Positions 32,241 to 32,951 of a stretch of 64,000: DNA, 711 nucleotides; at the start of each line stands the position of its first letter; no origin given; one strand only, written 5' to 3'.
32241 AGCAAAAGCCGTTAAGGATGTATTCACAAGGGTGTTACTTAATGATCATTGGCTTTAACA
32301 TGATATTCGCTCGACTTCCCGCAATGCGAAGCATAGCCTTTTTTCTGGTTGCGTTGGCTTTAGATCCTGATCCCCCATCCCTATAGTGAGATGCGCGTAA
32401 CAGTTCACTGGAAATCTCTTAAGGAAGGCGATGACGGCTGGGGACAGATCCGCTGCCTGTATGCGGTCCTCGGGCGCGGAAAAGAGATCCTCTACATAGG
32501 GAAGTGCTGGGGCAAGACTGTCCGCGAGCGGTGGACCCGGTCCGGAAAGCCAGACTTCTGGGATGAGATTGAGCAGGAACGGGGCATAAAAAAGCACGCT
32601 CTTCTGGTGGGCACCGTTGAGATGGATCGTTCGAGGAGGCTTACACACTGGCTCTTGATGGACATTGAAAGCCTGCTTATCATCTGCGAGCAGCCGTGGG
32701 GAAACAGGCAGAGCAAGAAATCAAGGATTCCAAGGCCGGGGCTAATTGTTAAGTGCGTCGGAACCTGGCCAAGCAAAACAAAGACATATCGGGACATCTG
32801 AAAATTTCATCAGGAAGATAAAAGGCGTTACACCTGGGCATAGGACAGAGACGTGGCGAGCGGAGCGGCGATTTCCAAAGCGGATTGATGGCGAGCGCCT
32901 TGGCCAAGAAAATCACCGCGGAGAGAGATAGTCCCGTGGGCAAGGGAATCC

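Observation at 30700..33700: AT-rich islet with GIY-YIG nuclease cassette bracketed by about 75-bp direct repeats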

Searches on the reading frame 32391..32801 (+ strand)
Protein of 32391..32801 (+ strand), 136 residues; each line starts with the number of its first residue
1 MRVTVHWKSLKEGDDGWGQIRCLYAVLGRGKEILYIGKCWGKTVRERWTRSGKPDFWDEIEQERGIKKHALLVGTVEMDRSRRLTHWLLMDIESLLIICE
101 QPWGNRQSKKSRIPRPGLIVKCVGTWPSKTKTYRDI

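Call 12: search_protein_families(library=pfam, proteins=[window:32391-32801:+], max_evalue=1)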
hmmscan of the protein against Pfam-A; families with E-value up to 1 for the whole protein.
window:32391-32801:+ (136 aa): 0 families

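Call 13: search_protein_families(library=padloc, proteins=[window:32391-32801:+], max_evalue=1)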
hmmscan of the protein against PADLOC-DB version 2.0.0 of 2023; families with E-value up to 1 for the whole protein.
window:32391-32801:+ (136 aa): 0 families

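Call 14: find_homologous_proteins(query=window:32391-32801:+, max_evalue=0.01)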
Query window:32391-32801:+ (136 aa): 70 proteins with E <= 0.01 among 75 candidates.
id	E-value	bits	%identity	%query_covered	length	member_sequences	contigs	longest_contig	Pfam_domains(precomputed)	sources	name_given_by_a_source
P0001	3.3e-89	314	100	100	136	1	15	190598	-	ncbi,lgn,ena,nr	ncbi:MAG: hypothetical protein LAO21_11540 [Acidobacteriia bacterium]|nr:hypothetical protein [Terri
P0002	4.6e-50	187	63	99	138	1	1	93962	-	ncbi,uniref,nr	ncbi:hypothetical protein [Alcanivorax sp. S71-1-4]|uniref:hypothetical protein n=1 Tax=Alcanivorax 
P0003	2.7e-46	175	58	98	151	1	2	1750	-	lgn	-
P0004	6.7e-46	174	59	99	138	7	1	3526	-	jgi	jgi:hypothetical protein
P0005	8.0e-46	173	60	99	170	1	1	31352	-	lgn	-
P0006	1.0e-45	173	59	96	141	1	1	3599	-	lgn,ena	-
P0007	3.4e-45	171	59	99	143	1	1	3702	-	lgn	-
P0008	1.3e-44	169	55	98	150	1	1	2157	-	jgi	jgi:hypothetical protein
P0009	1.8e-44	169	58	99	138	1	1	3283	-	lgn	-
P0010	1.8e-44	169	58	100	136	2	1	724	-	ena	-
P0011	3.7e-44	168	56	98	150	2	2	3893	-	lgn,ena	-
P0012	4.7e-44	168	58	99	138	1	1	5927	-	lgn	-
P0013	5.5e-44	167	55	98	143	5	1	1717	-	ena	-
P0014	8.4e-44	167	58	99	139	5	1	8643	-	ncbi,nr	ncbi:MAG: hypothetical protein EPO27_15935 [Betaproteobacteria bacterium]|nr:MAG: hypothetical prote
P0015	1.2e-43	166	58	99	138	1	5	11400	-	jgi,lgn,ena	-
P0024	1.0e-41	160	56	98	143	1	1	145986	-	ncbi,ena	-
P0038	4.0e-40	155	54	98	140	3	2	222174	-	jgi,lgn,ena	-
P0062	1.1e-32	131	48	99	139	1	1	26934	-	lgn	-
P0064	1.7e-29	120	49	93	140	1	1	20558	-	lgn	-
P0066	3.1e-26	110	44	99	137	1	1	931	-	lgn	-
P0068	8.1e-22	95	42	99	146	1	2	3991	-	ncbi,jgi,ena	-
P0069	3.1e-19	87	46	90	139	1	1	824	-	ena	-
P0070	6.9e-15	73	43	90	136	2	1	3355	-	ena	-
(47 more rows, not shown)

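Call 17: search_solved_structures(query=A2, max_evalue=10, show_alignments=3)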
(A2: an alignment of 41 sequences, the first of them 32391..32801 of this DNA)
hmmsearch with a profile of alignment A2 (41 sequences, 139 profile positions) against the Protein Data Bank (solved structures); distinct sequences matched with E-value up to 10: 3.
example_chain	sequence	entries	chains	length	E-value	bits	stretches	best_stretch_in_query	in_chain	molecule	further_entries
7am2_BU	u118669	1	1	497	0.96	12.4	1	45-80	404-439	GTPase Der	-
5ip0_A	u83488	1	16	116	0.96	12.4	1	69-97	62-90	PHA granule-associated protein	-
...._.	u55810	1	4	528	1.3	12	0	33-73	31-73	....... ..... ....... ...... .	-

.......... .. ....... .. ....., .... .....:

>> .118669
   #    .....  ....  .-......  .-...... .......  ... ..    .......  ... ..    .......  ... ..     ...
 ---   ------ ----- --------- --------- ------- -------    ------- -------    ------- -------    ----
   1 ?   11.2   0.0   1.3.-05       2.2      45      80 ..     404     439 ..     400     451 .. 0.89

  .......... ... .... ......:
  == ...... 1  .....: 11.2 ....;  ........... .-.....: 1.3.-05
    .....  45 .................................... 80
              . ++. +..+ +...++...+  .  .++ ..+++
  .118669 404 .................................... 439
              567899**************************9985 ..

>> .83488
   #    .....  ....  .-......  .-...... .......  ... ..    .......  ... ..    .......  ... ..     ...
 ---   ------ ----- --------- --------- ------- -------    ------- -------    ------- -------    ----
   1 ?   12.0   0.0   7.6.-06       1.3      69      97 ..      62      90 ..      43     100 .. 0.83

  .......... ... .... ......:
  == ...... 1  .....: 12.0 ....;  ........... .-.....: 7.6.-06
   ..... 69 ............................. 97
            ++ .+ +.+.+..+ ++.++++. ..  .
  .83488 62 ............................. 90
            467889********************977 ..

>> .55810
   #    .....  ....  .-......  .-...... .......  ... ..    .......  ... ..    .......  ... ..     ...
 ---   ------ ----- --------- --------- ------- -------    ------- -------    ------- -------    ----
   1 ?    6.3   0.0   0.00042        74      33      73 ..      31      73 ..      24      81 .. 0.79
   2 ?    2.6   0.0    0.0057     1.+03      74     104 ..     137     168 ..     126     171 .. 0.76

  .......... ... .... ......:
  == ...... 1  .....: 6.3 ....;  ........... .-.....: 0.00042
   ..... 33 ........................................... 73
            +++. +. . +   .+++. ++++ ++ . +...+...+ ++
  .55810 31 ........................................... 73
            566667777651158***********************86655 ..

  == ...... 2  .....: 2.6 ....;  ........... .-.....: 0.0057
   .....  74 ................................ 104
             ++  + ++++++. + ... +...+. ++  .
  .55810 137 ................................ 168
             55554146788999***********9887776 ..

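Call 18: search_protein_families(library=pfam, alignment_id=A2, max_evalue=10)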
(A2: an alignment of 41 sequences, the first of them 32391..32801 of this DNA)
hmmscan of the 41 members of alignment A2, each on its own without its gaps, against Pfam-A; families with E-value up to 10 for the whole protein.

A. member 1, window:32391-32801:+ (136 aa): 0 families

B. families by the number of members that match (of 41 scanned): 10 families
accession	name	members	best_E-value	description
PF20815.3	GIY_YIG_2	7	0.013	GIY-YIG catalytic domain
PF01541.30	GIY-YIG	2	0.062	GIY-YIG catalytic domain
PF09003.16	Arm-DNA-bind_1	1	0.0024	Bacteriophage lambda integrase, Arm DNA-binding domain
PF20697.3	NTase-conflict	1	0.091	Pol beta superfamily nucleotidyltransferase in conflict systems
PF14496.11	NEL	1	0.092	C-terminal novel E3 ligase, LRR-interacting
PF20959.2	BibA_N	1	0.14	BibA adhesin stalk domain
PF14249.11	Tocopherol_cycl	1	0.14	Tocopherol cyclase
PF23852.1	DUF7215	1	0.15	Family of unknown function (DUF7215)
PF16374.11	CIF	1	0.24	Cycle inhibiting factor (CIF)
PF07284.16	BCHF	1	0.27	2-vinyl bacteriochlorophyllide hydratase (BCHF)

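Call 20: find_encoding_contigs(protein=P0002, flank=5000, max_places=2)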
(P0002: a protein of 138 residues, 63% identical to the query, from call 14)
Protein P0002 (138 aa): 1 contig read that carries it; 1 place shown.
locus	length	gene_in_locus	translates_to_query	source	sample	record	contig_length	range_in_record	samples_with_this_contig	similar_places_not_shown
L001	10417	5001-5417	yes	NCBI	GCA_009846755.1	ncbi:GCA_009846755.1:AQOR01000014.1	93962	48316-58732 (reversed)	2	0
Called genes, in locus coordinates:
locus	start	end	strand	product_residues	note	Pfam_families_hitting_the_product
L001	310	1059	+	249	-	PF01012:ETF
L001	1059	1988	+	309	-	PF01012:ETF, PF00766:ETF_alpha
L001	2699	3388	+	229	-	-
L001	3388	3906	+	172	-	-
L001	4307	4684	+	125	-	PF10711:DUF2513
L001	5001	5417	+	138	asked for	-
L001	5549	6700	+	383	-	PF03235:GmrSD_N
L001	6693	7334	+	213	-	PF18737:HEPN_MAE_28990, PF18735:HEPN_RiboL-PSP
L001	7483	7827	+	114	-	-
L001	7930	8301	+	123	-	-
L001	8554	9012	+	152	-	PF01957:NfeD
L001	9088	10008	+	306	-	PF01145:Band_7, PF16200:Band_7_C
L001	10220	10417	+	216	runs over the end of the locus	-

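Call 21: find_encoding_contigs(protein=P0038, flank=5000, max_places=2)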
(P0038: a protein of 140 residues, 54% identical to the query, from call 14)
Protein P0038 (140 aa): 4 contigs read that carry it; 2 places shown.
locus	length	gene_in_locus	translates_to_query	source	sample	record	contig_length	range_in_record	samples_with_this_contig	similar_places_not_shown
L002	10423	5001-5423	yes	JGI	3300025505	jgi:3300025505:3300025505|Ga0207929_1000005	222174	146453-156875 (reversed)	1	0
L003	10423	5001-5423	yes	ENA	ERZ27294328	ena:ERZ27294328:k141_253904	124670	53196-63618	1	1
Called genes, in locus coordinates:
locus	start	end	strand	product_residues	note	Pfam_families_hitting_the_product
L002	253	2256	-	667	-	PF00656:Peptidase_C14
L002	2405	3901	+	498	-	PF05226:CHASE2 (weak)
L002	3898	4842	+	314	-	-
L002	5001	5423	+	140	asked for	-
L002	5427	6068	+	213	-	-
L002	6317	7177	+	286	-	PF00440:TetR_N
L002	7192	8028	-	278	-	-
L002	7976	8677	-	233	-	-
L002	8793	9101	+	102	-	PF13560:HTH_31 (faint), PF01381:HTH_3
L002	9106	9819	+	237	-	-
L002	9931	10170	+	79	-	-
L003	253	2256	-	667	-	PF00656:Peptidase_C14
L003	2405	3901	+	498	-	PF05226:CHASE2 (weak)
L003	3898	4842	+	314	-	-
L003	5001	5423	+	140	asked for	-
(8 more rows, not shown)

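Call 22: find_encoding_contigs(protein=P0024, flank=5000, max_places=2)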
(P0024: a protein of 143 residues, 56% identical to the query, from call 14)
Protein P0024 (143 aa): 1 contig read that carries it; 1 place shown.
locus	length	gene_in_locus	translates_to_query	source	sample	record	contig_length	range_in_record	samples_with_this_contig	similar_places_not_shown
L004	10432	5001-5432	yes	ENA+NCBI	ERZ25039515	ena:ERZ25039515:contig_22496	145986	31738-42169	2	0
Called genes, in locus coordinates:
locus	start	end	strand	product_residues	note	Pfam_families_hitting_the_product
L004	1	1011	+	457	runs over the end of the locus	PF01565:FAD_binding_4, PF02913:FAD-oxidase_C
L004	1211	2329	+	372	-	PF13187:Fer4_9 (faint), PF12838:Fer4_7 (weak), PF13183:Fer4_8, PF13534:Fer4_17, PF02754:CCG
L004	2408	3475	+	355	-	PF21948:LplA-B_cat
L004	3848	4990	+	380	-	-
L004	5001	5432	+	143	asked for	-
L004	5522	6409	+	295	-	PF12183:NotI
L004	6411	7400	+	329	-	PF02086:MethyltransfD12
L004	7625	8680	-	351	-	PF00266:Aminotran_5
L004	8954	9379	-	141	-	-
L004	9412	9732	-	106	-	PF00753:Lactamase_B (weak), PF12706:Lactamase_B_2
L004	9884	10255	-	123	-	PF06262:Zincin_1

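Call 23: predict_structure(alignment_id=A2)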
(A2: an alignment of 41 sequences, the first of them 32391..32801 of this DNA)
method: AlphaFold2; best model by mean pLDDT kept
length: 136 residues; sequences in the alignment: 41
mean_pLDDT: 90.0   pTM: 0.85
mean pLDDT of the five models: 90.0, 89.8, 87.9, 87.4, 86.8
residues with pLDDT >= 90: 92; 70-90: 39; 50-70: 5; < 50: 0
segments of 3 or more residues with pLDDT < 50: none
pLDDT, mean of each block of 10 residues (from residue 1): 97 95 93 94 90 66 79 94 93 96 84 90 96 94
secondary structure, 60 per line:
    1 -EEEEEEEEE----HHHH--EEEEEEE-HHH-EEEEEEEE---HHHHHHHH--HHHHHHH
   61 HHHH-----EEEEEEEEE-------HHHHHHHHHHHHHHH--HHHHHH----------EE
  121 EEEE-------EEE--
elements in order: E2-10 H15-18 E21-27 E33-40 H44-51 H54-64 E70-78 H86-100 H103-108 E119-124 E132-134
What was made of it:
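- On GIY-YIG nuclease superfamily: They sit on helices 44-51, 86-100 and 103-108 (call 23).
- On GIY-YIG homing endonucleases (I-TevI / Seg type): The 136 aa form one compact domain (call 23).
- The AlphaFold2 model has pLDDT 90 (call 23). It is a single compact domain of 136 aa, with no linker or DNA-binding domain (call 23).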

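Call 24: search_protein_families(library=pfam, proteins=[L002:3898-4842:+, L002:5427-6068:+, L004:3848-4990:+, L001:4307-4684:+, L001:3388-3906:+, L001:2699-3388:+], max_evalue=1)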
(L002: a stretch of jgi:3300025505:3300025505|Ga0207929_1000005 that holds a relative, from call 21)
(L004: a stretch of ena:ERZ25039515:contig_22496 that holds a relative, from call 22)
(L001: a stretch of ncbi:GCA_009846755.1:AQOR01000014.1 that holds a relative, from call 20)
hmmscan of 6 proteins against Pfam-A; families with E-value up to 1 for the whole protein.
L002:3898-4842:+ (314 aa): 0 families

L002:5427-6068:+ (213 aa): 0 families

L004:3848-4990:+ (380 aa): 0 families

L001:4307-4684:+ (125 aa): 3 families
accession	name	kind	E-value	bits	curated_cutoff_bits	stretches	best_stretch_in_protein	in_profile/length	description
PF10711.15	DUF2513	-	1.7e-25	89.7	29.6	1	2-100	1-99/100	Hypothetical protein (DUF2513)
PF01337.24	Barstar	-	0.098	13.1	23.4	1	3-39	33-68/96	Barstar (barnase inhibitor)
PF05017.19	TMP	-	0.49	11.6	15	0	88-98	1-11/11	TMP repeat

L001:3388-3906:+ (172 aa): 1 family
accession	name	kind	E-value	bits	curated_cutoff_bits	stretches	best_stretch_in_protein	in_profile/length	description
PF13643.11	DUF4145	-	0.0016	18.9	23.1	1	67-154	11-83/88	Domain of unknown function (DUF4145)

L001:2699-3388:+ (229 aa): 1 family
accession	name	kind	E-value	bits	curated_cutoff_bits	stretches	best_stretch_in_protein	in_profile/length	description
PF17278.7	DUF5343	-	0.00055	20.7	27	1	26-105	19-96/140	Family of unknown function (DUF5343)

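Call 27: fold_search(model_id=the predicted structure, library=pdb)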
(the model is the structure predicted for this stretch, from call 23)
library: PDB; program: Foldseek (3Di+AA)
matches with E <= 10: 312; with E <= 0.001: 0
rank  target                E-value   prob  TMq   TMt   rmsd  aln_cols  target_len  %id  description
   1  1yd3                  3.9e-02  0.97  0.41  0.58   3.7        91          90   22  Crystal structure of the GIY-YIG N-terminal endonuclease domain of UvrC from Thermotoga maritima: Point mutant Y43F boun (released 2005-03-01)
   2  1yd6_C                3.9e-02  0.97  0.40  0.55   4.0        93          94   17  Crystal structure of the GIY-YIG N-terminal endonuclease domain of UvrC from Bacillus caldotenax (released 2005-03-01)
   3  1yd2                  4.5e-02  0.96  0.40  0.56   4.2        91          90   18  Crystal structure of the GIY-YIG N-terminal endonuclease domain of UvrC from Thermotoga maritima: Point mutant Y19F boun (released 2005-03-01)
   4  1yd6_D                4.5e-02  0.92  0.39  0.52   5.2       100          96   17  Crystal structure of the GIY-YIG N-terminal endonuclease domain of UvrC from Bacillus caldotenax (released 2005-03-01)
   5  1yd4                  9.0e-02  0.91  0.41  0.58   3.8        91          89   21  Crystal structure of the GIY-YIG N-terminal endonuclease domain of UvrC from Thermotoga maritima: Point mutant Y29F boun (released 2005-03-01)
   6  1yd6_B                1.2e-01  0.90  0.43  0.62   4.5        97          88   15  Crystal structure of the GIY-YIG N-terminal endonuclease domain of UvrC from Bacillus caldotenax (released 2005-03-01)
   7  6o85_A                1.7e-01  0.23  0.20  0.08   4.5        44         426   14  Electron cryo-microscopy of the eukaryotic translation initiation factor 2B bound to eukaryotic translation initiation (released 2019-05-15)
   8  6o85_B                2.8e-01  0.18  0.20  0.06   4.3        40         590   12  Electron cryo-microscopy of the eukaryotic translation initiation factor 2B bound to eukaryotic translation initiation (released 2019-05-15)
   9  3r4r_B                2.8e-01  0.04  0.14  0.09  14.2        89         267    8  Crystal structure of a fimbrial assembly protein (BDI_3522) from Parabacteroides distasonis ATCC 8503 at 2.38 A resolu (released 2011-03-30)
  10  9pzg_V                3.2e-01  0.10  0.22  0.13  19.5        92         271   14  Bacterial ribosomal 2'-O-methyltransferase RsmI in complex with the small ribosomal subunit (released 2025-09-24)
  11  1yd6_A                3.4e-01  0.69  0.42  0.56   4.0        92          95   15  Crystal structure of the GIY-YIG N-terminal endonuclease domain of UvrC from Bacillus caldotenax (released 2005-03-01)
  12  9hvd_I                5.6e-01  0.14  0.20  0.07   4.2        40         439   12  Native human P-eIF2-eIF2B complex (released 2025-11-19)
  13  1ln0_A                6.0e-01  0.33  0.36  0.49   6.3        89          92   16  Structure of the Catalytic Domain of Homing Endonuclease I-TevI (released 2002-10-30)
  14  9hvd_J                6.4e-01  0.14  0.19  0.07   4.3        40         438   12  Native human P-eIF2-eIF2B complex (released 2025-11-19)
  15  6caj_A                6.4e-01  0.11  0.19  0.08   4.3        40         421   12  Electron cryo-microscopy of the eukaryotic translation initiation factor 2B from Homo sapiens (released 2018-04-11)
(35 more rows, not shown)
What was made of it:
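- On GIY-YIG nuclease superfamily: The top six Foldseek PDB hits are UvrC GIY-YIG domains, with probability 0.90-0.97 and TM (target) 0.52-0.62 (call 27).
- The top six Foldseek PDB hits are UvrC GIY-YIG domains (probability 0.90-0.97), with I-TevI at rank 13 (call 27).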

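Call 29: find_encoding_contigs(protein=P0001, flank=6000, max_places=8)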
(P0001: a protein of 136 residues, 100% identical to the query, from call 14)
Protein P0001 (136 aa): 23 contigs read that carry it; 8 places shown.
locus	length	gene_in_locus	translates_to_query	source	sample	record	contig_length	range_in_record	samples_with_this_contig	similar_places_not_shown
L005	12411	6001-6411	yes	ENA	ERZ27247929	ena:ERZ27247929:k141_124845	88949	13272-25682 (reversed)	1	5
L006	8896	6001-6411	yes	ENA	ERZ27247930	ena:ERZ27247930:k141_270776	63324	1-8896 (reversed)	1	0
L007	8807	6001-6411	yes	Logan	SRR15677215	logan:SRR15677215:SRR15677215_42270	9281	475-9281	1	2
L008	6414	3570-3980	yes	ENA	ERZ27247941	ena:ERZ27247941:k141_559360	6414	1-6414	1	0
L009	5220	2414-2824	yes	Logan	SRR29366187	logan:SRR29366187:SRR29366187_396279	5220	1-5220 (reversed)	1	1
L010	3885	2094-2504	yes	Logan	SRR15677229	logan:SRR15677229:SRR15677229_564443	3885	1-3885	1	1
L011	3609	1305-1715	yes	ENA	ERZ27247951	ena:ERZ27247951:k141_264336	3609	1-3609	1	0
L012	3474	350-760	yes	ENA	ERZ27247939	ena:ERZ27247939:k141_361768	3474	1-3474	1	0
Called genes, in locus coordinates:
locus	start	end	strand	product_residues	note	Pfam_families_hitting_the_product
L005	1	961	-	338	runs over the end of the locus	-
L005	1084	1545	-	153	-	PF12867:DinB_2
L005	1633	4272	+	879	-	PF00675:Peptidase_M16, PF05193:Peptidase_M16_C, PF00675:Peptidase_M16, PF05193:Peptidase_M16_C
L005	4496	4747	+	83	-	-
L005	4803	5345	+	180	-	-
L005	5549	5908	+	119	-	-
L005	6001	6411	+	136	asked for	-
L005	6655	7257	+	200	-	-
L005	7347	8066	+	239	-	PF13852:DUF4197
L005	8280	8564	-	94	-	-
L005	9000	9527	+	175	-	-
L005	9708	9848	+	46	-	-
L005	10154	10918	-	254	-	-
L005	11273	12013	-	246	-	-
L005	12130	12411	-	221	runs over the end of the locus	-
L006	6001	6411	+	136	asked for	-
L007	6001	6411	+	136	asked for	-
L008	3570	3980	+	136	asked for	-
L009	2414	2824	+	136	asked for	-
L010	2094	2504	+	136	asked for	-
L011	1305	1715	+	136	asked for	-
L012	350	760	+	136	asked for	-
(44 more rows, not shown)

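Call 40: find_related_loci(query=A2, collection=viral_contigs, flank=5000)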
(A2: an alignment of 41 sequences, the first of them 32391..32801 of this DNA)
Query A2 (136 aa) in viral_contigs; peptide patterns used: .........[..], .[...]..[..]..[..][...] (x = any residue, [..] = any of these).
17 stretches matched a pattern, but none encodes a relative of the query by tblastn (E <= 1e-3).

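Call 41: find_related_loci(query=A2, collection=metagenome_contigs, flank=5000)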
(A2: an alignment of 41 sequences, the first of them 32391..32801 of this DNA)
Query A2 (136 aa) in metagenome_contigs; peptide patterns used: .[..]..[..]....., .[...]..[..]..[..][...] (x = any residue, [..] = any of these).
600 stretches matched a pattern (row limit reached: there are more); 132 encode a relative of the query (tblastn E <= 1e-3); the best 80 are kept; 80 distinct loci.
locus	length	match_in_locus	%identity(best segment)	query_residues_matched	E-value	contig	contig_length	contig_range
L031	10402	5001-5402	57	1-135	4e-46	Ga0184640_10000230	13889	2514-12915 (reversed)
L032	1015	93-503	58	1-135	1e-48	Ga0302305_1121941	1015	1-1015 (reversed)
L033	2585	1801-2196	58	5-135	1e-45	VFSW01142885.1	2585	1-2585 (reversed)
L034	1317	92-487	58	5-135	2e-47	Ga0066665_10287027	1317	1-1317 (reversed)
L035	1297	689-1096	54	1-135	1e-45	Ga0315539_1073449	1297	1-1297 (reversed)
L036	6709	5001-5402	54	3-135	5e-44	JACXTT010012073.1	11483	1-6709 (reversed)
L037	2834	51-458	52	1-135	9e-44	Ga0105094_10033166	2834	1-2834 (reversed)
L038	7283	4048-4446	55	3-135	9e-44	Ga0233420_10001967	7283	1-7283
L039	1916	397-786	55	1-129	3e-44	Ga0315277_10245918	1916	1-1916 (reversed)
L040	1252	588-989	54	3-135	1e-45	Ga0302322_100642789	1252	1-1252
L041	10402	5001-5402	54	3-135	2e-43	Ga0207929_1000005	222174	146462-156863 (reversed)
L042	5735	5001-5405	55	3-136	2e-42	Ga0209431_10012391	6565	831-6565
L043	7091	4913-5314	50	3-135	3e-41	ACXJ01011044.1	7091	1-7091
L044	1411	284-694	53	1-135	4e-41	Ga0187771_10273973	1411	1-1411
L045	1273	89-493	52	3-136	5e-41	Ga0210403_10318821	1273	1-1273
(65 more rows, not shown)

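Call 45: search_protein_families(library=pfam, alignment_id=A3, max_evalue=0.001)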
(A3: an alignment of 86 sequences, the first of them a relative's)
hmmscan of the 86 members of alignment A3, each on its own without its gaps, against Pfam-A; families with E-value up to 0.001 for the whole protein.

A. member 1, L031:4488-4802:+ (104 aa): 1 family
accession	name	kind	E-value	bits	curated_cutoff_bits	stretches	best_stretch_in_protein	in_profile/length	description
PF02452.23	PemK_toxin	-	2e-15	57.4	23.1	1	3-97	1-104/109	PemK-like, MazF-like toxin of type II toxin-antitoxin system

B. families by the number of members that match (of 86 scanned): 61 families (the first 25 are shown)
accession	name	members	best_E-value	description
PF13304.12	AAA_21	2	2.6e-17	AAA domain, putative AbiEii toxin, Type IV TA system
PF00899.27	ThiF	2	4.6e-15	ThiF family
PF07669.17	Eco57I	2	9.7e-15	Eco57I restriction-modification methylase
PF02384.22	N6_Mtase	2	6.1e-12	N-6 DNA Methylase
PF02463.25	SMC_N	2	2.3e-08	RecF/RecN/SMC N terminal domain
PF13476.12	AAA_23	2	1.2e-06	AAA domain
PF13847.12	Methyltransf_31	2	2.5e-05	Methyltransferase domain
PF05175.20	MTS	2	0.00018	Methyltransferase small domain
PF12183.14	NotI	1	9.7e-64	Restriction endonuclease NotI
PF01555.25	N6_N4_Mtase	1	2.4e-49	DNA methylase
PF08980.16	DUF1883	1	3.5e-31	Domain of unknown function (DUF1883)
PF02629.25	CoA_binding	1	1.3e-30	CoA binding domain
PF13175.12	AAA_15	1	2.9e-29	AAA ATPase domain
PF00549.24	Ligase_CoA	1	2e-28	CoA-ligase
PF00069.31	Pkinase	1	3.1e-28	Protein kinase domain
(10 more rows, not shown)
